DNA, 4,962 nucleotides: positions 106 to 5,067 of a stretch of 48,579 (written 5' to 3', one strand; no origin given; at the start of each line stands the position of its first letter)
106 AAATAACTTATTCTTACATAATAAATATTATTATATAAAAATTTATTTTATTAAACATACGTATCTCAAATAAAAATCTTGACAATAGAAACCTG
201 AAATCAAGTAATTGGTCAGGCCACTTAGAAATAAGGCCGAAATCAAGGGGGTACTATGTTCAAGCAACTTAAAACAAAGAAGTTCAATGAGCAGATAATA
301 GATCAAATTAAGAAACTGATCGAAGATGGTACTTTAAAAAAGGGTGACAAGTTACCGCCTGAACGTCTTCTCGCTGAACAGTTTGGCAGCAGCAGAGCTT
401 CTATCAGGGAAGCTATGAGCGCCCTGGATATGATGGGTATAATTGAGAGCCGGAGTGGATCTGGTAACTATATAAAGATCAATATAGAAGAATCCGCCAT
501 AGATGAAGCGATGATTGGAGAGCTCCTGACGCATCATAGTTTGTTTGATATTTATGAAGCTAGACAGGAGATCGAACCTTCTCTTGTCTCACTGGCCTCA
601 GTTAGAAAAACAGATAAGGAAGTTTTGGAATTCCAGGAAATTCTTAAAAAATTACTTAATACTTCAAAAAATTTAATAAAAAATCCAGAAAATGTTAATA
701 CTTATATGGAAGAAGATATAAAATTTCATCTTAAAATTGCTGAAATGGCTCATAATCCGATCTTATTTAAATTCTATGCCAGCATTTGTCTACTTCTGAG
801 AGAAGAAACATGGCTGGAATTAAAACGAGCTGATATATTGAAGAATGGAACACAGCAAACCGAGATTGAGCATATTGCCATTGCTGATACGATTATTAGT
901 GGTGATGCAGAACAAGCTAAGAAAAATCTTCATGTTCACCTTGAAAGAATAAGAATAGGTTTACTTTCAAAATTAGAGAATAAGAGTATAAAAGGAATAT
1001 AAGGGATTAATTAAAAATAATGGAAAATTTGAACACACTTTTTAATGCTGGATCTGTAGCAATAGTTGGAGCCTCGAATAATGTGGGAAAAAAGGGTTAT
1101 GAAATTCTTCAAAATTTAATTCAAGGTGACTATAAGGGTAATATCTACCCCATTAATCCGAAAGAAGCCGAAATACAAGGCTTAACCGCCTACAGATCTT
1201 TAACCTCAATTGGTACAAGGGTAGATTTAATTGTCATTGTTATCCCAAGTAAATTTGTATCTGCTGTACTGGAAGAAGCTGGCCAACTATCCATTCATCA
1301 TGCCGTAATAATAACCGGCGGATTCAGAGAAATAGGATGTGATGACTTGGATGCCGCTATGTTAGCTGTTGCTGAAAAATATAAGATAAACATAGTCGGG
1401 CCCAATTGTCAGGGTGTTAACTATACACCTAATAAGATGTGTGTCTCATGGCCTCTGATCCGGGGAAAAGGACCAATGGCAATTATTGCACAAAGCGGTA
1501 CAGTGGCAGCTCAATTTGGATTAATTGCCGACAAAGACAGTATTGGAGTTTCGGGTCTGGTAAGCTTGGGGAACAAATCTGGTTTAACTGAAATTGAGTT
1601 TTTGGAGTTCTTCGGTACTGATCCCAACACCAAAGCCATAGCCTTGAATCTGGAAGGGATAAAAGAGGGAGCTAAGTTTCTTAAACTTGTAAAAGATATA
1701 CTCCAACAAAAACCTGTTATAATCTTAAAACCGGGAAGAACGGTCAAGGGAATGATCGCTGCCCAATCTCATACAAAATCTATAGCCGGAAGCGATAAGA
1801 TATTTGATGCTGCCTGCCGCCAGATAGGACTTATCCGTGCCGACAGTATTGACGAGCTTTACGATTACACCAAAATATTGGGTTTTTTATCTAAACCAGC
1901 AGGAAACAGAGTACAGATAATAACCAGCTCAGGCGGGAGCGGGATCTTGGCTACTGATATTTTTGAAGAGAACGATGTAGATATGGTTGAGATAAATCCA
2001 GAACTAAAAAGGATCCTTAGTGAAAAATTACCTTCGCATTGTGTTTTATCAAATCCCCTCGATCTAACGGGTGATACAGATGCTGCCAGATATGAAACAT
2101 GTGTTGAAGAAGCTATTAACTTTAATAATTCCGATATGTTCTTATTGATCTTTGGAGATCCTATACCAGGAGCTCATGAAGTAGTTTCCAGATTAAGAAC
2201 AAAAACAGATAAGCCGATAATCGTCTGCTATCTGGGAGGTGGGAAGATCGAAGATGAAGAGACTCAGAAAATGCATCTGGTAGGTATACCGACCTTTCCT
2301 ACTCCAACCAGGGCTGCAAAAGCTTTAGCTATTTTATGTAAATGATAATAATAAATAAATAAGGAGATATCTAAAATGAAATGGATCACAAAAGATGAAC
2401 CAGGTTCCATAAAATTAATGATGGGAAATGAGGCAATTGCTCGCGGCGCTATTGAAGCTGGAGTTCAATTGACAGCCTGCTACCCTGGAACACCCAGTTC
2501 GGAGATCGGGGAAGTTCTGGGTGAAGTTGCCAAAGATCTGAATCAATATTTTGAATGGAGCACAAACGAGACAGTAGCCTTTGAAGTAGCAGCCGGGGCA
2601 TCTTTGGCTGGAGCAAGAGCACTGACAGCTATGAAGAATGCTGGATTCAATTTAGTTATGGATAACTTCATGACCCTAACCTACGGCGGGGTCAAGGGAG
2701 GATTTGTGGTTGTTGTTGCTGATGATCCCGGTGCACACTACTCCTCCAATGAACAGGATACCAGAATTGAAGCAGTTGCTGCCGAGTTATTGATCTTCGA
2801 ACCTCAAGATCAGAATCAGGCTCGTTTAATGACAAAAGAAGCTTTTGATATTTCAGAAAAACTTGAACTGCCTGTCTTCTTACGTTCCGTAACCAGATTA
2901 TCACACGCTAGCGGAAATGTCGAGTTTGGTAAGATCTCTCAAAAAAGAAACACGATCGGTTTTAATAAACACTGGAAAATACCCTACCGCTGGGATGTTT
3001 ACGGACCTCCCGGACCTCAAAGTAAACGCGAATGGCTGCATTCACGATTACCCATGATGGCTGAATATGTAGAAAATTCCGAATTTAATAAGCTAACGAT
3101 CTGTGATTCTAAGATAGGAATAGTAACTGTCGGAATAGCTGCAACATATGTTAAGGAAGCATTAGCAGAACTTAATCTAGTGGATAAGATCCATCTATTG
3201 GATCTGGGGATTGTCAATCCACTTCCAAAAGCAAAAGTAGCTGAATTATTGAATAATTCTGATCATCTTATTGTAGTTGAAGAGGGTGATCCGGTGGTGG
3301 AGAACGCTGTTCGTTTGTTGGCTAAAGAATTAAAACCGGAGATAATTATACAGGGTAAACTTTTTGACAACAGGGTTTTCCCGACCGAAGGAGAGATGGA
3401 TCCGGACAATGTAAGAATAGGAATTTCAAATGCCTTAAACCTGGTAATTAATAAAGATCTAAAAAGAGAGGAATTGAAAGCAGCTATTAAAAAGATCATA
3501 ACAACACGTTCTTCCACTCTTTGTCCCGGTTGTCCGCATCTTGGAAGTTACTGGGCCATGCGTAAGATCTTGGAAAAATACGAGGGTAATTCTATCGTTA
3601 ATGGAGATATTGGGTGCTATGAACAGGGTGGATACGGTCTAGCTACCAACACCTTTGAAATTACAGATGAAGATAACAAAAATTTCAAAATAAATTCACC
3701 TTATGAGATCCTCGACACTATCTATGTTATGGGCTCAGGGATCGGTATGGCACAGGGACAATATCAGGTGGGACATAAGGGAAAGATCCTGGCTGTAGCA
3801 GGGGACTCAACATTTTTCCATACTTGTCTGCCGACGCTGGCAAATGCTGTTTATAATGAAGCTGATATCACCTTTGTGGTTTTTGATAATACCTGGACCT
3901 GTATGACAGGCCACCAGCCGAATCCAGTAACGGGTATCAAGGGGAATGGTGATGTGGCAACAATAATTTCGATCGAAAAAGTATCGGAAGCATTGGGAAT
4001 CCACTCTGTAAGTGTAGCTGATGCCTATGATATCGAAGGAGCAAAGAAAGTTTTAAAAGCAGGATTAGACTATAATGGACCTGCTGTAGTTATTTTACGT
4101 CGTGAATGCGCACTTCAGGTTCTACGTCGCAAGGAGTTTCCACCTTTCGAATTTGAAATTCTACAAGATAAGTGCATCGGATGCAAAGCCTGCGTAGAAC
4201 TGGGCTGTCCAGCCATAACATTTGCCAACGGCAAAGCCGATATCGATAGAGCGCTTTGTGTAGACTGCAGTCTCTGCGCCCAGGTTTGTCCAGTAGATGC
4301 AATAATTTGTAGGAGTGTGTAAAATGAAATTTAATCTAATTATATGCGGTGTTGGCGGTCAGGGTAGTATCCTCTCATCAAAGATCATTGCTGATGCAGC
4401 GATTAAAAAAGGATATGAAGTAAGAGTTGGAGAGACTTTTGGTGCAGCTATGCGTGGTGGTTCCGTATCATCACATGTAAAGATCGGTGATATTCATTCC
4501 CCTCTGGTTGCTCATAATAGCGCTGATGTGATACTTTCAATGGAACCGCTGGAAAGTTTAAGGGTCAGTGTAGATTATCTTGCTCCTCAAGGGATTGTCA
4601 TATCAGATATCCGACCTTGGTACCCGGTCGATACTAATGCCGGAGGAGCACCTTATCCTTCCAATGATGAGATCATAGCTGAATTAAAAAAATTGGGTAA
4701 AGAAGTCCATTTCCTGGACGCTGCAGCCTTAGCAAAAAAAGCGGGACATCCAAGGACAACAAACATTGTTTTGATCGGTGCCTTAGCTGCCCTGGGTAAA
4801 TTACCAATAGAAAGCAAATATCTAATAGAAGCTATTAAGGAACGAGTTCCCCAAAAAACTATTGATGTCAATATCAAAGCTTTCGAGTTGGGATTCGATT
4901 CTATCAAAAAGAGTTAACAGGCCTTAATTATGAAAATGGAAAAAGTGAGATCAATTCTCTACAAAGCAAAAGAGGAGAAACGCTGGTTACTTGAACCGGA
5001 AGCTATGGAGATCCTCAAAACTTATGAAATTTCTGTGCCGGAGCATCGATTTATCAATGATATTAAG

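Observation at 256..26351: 26-kb single-strand island combining a Mo-hydroxylase, twin PreA-like reductases, an ATP-dependent hydantoinase, an atypical transcarbamylase, an opine-DH-like enzyme and an IOR/ADP-forming acyl-CoA synthetase module: candidate undescribed anaerobic N-heterocycle/ureide fermentation system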

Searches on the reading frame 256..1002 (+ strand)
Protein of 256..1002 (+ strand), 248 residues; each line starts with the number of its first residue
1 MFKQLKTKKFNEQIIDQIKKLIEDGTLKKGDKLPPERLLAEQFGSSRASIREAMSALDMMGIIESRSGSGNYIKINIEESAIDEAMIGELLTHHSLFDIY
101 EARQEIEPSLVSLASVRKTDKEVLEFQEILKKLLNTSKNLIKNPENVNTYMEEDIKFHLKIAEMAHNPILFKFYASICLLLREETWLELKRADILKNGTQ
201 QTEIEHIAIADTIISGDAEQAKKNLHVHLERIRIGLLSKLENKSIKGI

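Call 3: search_protein_families(library=pfam, proteins=[window:256-1002:+])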
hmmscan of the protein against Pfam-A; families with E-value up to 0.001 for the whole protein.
window:256-1002:+ (248 aa): 2 families
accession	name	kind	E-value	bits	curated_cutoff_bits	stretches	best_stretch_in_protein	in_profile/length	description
PF07729.17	FCD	-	3.7e-18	66.6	24.3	1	98-230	1-124/125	FCD domain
PF00392.27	GntR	-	2.7e-17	62.6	27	1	12-73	3-64/64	Bacterial regulatory proteins, gntR family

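Call 5: search_protein_families(library=ncbifam, proteins=[window:256-1002:+])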
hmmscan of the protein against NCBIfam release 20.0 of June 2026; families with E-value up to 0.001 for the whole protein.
window:256-1002:+ (248 aa): 27 families (the best 25 are shown)
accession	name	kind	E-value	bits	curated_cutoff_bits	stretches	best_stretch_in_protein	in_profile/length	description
NF007741.0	PRK10421.1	equivalog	6.5e-39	133.9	311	1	7-233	5-230/262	transcriptional regulator LldR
NF003011.0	PRK03837.1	subfamily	4.1e-34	118.2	260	1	3-233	7-230/241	transcriptional regulator NanR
NF007001.0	PRK09464.1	equivalog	1.2e-32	113.6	330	1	3-242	4-238/254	pyruvate dehydrogenase complex transcriptional repressor PdhR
NF007442.0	PRK09990.1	equivalog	3.7e-25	88.8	301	1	6-235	7-234/256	transcriptional regulator GlcC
NF007588.0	PRK10225.1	equivalog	4.9e-24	85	442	1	9-238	9-233/257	Uxu operon transcriptional regulator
NF008571.0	PRK11523.1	equivalog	1.4e-20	73.8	396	1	6-238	5-227/258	transcriptional regulator ExuR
TIGR03338.1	phnR_burk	equivalog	4.2e-16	59.2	271.5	1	8-231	10-208/212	phosphonate utilization associated transcriptional regulator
NF052282.1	PLP_TF_PdxR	equivalog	9.6e-15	54.6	320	1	11-126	3-122/448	MocR-like pyridoxine biosynthesis transcription factor PdxR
TIGR02325.1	C_P_lyase_phnF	equivalog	3.7e-13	49.6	156.8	1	12-76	11-75/238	phosphonate metabolism transcriptional regulator PhnF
NF052290.2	MocR_like_YczR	exception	5.3e-13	48.5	487.4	1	9-108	19-116/458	MocR-like transcription factor YczR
NF007292.0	PRK09764.1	equivalog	5.8e-13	48.6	281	1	8-76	4-72/240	GntR family transcriptional regulator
TIGR02018.2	his_ut_repres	equivalog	1.9e-11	43.8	220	1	12-80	2-70/226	histidine utilization transcriptional repressor HutC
TIGR02404.1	trehalos_R_Bsub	equivalog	3.2e-10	40.1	211.95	1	12-73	3-64/233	trehalose operon repressor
NF052286.1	ecto_TF_EhuR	exception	3.2e-10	39.2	480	1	7-80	10-82/458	MocR-like ectoine utilization transcription factor EhuR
TIGR03337.1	phnR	equivalog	6.1e-10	39.2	296.75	1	13-68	5-60/231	phosphonate utilization transcriptional regulator PhnR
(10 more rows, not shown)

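Call 65: find_encoding_contigs(protein=window:256-1002:+, flank=10000, max_places=2)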
Protein window:256-1002:+ (248 aa): 8 contigs read that carry it; 2 places shown.
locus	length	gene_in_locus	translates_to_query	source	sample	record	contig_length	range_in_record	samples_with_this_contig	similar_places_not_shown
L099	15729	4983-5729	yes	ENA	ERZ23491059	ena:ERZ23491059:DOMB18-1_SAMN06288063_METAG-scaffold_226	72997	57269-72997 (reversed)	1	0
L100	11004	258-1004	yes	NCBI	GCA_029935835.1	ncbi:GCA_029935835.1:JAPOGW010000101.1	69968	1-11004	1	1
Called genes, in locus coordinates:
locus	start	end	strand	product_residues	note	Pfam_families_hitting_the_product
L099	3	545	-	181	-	?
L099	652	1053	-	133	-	PF13585:CHU_C (faint), PF18962:Por_Secre_tail (faint)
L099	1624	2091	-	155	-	-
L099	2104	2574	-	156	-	-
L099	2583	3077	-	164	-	-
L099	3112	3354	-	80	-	-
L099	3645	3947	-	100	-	-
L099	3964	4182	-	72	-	-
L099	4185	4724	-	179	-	PF04542:Sigma70_r2, PF04545:Sigma70_r4 (faint)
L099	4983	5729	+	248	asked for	PF00392:GntR, PF07729:FCD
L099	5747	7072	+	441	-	PF02629:CoA_binding, PF13380:CoA_binding_2, PF13607:Succ_CoA_lig, PF19045:Ligase_CoA_2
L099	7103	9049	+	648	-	PF01855:POR_N, PF12837:Fer4_6 (faint), PF02775:TPP_enzyme_C, PF12838:Fer4_7 (weak), PF12797:Fer4_2 (faint), PF14697:Fer4_21 (weak), PF00037:Fer4 (weak)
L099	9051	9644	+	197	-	PF01558:POR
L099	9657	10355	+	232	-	PF13549:ATP-grasp_5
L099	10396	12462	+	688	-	PF05378:Hydant_A_N, PF01968:Hydantoinase_A, PF19278:Hydant_A_C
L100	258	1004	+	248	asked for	PF00392:GntR, PF07729:FCD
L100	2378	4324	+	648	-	PF01855:POR_N, PF12837:Fer4_6 (faint), PF02775:TPP_enzyme_C, PF12838:Fer4_7 (weak), PF12797:Fer4_2 (faint), PF14697:Fer4_21 (weak), PF00037:Fer4 (weak)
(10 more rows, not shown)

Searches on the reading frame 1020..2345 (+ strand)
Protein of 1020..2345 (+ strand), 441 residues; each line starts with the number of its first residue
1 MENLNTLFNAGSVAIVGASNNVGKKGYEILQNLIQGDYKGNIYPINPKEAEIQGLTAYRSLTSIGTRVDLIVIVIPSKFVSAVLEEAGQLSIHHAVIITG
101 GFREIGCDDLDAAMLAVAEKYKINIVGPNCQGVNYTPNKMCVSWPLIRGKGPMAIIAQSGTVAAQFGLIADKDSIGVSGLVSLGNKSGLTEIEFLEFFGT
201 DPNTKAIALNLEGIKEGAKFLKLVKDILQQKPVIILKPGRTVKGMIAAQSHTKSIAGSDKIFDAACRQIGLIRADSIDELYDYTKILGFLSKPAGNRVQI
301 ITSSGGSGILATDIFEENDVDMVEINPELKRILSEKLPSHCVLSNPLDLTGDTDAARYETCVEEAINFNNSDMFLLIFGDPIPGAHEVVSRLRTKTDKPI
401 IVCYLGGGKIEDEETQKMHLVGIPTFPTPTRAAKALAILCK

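Call 3: search_protein_families(library=pfam, proteins=[window:1020-2345:+])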
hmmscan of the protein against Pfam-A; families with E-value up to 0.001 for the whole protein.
window:1020-2345:+ (441 aa): 4 families
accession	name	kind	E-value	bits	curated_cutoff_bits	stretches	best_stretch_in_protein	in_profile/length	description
PF13607.11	Succ_CoA_lig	-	1.5e-43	148.3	27.4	1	150-287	1-138/138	Succinyl-CoA ligase like flavodoxin domain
PF13380.12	CoA_binding_2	-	4.7e-27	95.2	22.8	1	12-135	2-115/116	CoA binding domain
PF02629.25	CoA_binding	-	1e-10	42.6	22.3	1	10-100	3-96/97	CoA binding domain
PF19045.5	Ligase_CoA_2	-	4.1e-10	40.4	23.7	1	298-432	1-143/162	Ligase-CoA domain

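Call 5: search_protein_families(library=ncbifam, proteins=[window:1020-2345:+])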
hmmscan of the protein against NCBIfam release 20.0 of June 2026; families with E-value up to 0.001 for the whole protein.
window:1020-2345:+ (441 aa): 6 families
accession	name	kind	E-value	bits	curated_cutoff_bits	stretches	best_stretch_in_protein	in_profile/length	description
TIGR02717.1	AcCoA-syn-alpha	equivalog_domain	6.7e-128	427.1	567.15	1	4-441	1-445/447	acetate--CoA ligase alpha subunit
NF045494.1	AcCoALig_Archglob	equivalog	1.5e-88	297.9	1200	1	2-440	216-660/665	acetate--CoA ligase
NF045492.1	HydPropCoALig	equivalog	7.7e-88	295.6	1300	1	3-426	247-680/700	3-hydroxypropionate--CoA ligase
NF045493.1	HydDutCoALig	equivalog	3.6e-79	267.1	1300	1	6-370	5-374/698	4-hydroxybutyrate--CoA ligase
NF004230.0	PRK05678.1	equivalog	3.2e-15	56.1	336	1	66-239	64-236/291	succinate--CoA ligase subunit alpha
TIGR01019.1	sucCoAalpha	subfamily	1.3e-13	51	353.2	1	66-239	62-234/286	succinate--CoA ligase subunit alpha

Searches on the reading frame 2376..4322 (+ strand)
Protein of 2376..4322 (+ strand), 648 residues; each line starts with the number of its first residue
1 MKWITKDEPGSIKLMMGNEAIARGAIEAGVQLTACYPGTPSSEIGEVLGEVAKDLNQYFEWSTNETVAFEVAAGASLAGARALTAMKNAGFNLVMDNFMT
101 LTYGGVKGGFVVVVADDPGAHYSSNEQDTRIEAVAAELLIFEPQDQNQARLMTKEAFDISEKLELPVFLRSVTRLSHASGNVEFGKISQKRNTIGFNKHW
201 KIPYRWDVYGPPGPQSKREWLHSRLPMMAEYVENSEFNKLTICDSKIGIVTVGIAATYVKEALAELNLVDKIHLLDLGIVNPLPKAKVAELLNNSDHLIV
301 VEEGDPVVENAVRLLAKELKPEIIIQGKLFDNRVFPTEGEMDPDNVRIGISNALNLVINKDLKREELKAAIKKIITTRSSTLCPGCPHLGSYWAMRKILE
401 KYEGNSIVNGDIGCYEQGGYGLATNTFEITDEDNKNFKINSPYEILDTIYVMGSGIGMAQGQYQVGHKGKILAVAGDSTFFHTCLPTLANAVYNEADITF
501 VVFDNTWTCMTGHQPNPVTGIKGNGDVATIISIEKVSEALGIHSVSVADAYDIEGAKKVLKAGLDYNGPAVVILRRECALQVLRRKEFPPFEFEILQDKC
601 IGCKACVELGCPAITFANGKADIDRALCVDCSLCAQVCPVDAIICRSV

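Call 3: search_protein_families(library=pfam, proteins=[window:2376-4322:+])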
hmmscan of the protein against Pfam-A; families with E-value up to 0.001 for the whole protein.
window:2376-4322:+ (648 aa): 9 families
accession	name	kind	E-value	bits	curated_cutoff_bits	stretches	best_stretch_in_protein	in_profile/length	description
PF02775.26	TPP_enzyme_C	-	2.5e-19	70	21.9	1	437-573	13-150/151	Thiamine pyrophosphate enzyme, C-terminal TPP binding domain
PF01855.24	POR_N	-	4.1e-17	63.1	27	1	24-189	2-172/231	Pyruvate flavodoxin/ferredoxin oxidoreductase, thiamine diP-bdg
PF00037.32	Fer4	-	1.9e-09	37.4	21.1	1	622-643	2-23/24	4Fe-4S binding domain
PF12797.12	Fer4_2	-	6.1e-07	29.4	24.5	0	595-613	5-22/22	4Fe-4S binding domain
PF12837.12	Fer4_6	-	8.2e-07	29.1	25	1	621-643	2-24/24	4Fe-4S binding domain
PF14697.11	Fer4_21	-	5e-06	27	35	1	595-643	3-57/59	4Fe-4S dicluster domain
PF12838.12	Fer4_7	-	8.3e-06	26.6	27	1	599-642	1-52/52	4Fe-4S dicluster domain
PF13237.11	Fer4_10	-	3e-05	24.3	25.5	1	596-639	5-53/53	4Fe-4S dicluster domain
PF13187.11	Fer4_9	-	8.6e-05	22.9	27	1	599-643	1-52/52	4Fe-4S dicluster domain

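Call 5: search_protein_families(library=ncbifam, proteins=[window:2376-4322:+])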
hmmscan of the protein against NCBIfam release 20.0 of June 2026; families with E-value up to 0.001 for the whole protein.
window:2376-4322:+ (648 aa): 38 families (the best 25 are shown)
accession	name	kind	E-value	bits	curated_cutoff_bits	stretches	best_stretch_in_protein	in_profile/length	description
TIGR03336.1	IOR_alpha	equivalog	5.6e-188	626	650.9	1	13-643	3-595/595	indolepyruvate ferredoxin oxidoreductase subunit alpha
NF009589.0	PRK13030.1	subfamily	1.4e-29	102.5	816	1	106-531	146-558/1170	indolepyruvate ferredoxin oxidoreductase family protein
TIGR03710.1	OAFO_sf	subfamily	2.2e-24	86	482.75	2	7-95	188-276/561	2-oxoacid:acceptor oxidoreductase subunit alpha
NF006412.0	PRK08659.1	equivalog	1e-22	80.9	411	1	12-97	5-90/378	2-oxoacid:acceptor oxidoreductase subunit alpha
NF009588.0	PRK13029.1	subfamily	1.1e-21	76.5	952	2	106-391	146-465/1196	indolepyruvate ferredoxin oxidoreductase family protein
NF005507.0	PRK07119.1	subfamily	6e-19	68.1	399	1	13-316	5-319/352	3-methyl-2-oxobutanoate dehydrogenase subunit VorB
NF007206.0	PRK09627.1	equivalog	1.1e-13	50.9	579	1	16-194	7-191/375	2-oxoglutarate synthase subunit alpha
NF040682.1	PorA_Arch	equivalog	9.2e-09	34.7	550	1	12-96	3-89/387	pyruvate synthase subunit PorA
NF041170.1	Oxoac_fdxalpha_Archa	equivalog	1.2e-08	33.7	800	1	14-97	237-331/636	2-oxoacid:ferredoxin oxidoreductase subunit alpha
NF058577.1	FdxA_fam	equivalog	1.6e-08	34.6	65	1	596-642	5-52/52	4Fe-4S ferredoxin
NF045874.1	Vhu_polyferre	exception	4.6e-08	32.2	600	1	596-644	126-175/381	F420-non-reducing hydrogenase associated-polyferredoxin VhuB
NF006232.0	PRK08366.1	equivalog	1.4e-07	30.5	646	1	13-182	8-180/394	2-ketoisovalerate ferredoxin oxidoreductase subunit alpha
NF006233.0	PRK08367.1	equivalog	2.9e-07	29.7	625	1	13-96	5-90/394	pyruvate ferredoxin oxidoreductase subunit alpha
NF045764.1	PhenlGlyoxDHPadG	equivalog_domain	3.9e-07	28.9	700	1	16-99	6-91/398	NADH-dependent phenylglyoxylate dehydrogenase subunit alpha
TIGR02700.1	flavo_MJ0208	hypoth_equivalog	6.6e-07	28.8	251.35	1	593-644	143-195/234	dihydromethanopterin reductase (acceptor)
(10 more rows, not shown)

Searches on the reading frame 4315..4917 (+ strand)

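Call 3: search_protein_families(library=pfam, proteins=[window:4315-4917:+])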
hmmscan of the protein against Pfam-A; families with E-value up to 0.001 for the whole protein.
window:4315-4917:+ (200 aa): 1 family
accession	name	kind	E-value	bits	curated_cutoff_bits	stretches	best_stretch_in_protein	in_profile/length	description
PF01558.24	POR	-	8.1e-40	137.2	27.4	1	14-195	1-173/173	Pyruvate ferredoxin/flavodoxin oxidoreductase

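Call 5: search_protein_families(library=ncbifam, proteins=[window:4315-4917:+])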
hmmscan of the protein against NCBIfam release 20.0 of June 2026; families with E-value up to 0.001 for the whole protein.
window:4315-4917:+ (200 aa): 27 families (the best 25 are shown)
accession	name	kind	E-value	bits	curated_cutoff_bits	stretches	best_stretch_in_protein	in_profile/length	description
NF005323.0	PRK06853.1-3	equivalog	1.5e-64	217.6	238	1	3-198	4-196/197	indolepyruvate oxidoreductase subunit beta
TIGR03334.1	IOR_beta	equivalog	1.1e-61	208.1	205.8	1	7-194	2-188/189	indolepyruvate ferredoxin oxidoreductase subunit beta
NF005325.0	PRK06853.1-5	equivalog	1e-50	172.2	230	1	4-196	2-190/192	indolepyruvate oxidoreductase subunit beta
NF005322.0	PRK06853.1-2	equivalog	1.9e-50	171.4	237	1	3-196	3-192/197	indolepyruvate oxidoreductase subunit beta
NF005326.0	PRK06853.1-6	equivalog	3.3e-47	160.9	348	1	5-198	3-197/202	indolepyruvate oxidoreductase subunit beta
NF005324.0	PRK06853.1-4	equivalog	1.3e-42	145.9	222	1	4-197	1-189/196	indolepyruvate oxidoreductase subunit beta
NF004917.0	PRK06274.1-3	equivalog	2.8e-39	135.2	284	1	4-199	1-195/203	indolepyruvate oxidoreductase subunit beta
NF004915.0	PRK06274.1-1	equivalog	1.1e-37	129.4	274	1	4-195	1-190/194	indolepyruvate oxidoreductase subunit beta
NF004918.0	PRK06274.1-4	equivalog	1.2e-35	123.2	278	1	4-198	1-193/202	indolepyruvate oxidoreductase subunit beta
NF004916.0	PRK06274.1-2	equivalog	1.2e-31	110.2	227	1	7-196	4-175/178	indolepyruvate oxidoreductase subunit beta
NF005328.0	PRK06853.2-2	equivalog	2.9e-28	98.9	240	1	5-163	3-155/192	indolepyruvate oxidoreductase subunit beta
NF005327.0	PRK06853.2-1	equivalog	2.2e-24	86.4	242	1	5-191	3-179/194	indolepyruvate oxidoreductase subunit beta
NF009589.0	PRK13030.1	subfamily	3.3e-16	58.2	816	1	4-194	727-924/1170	indolepyruvate ferredoxin oxidoreductase family protein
NF005329.0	PRK06853.2-4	equivalog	6.6e-16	59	267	1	8-93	4-95/175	indolepyruvate oxidoreductase subunit beta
TIGR03710.1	OAFO_sf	subfamily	1.3e-15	57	482.75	1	6-199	2-175/561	2-oxoacid:acceptor oxidoreductase subunit alpha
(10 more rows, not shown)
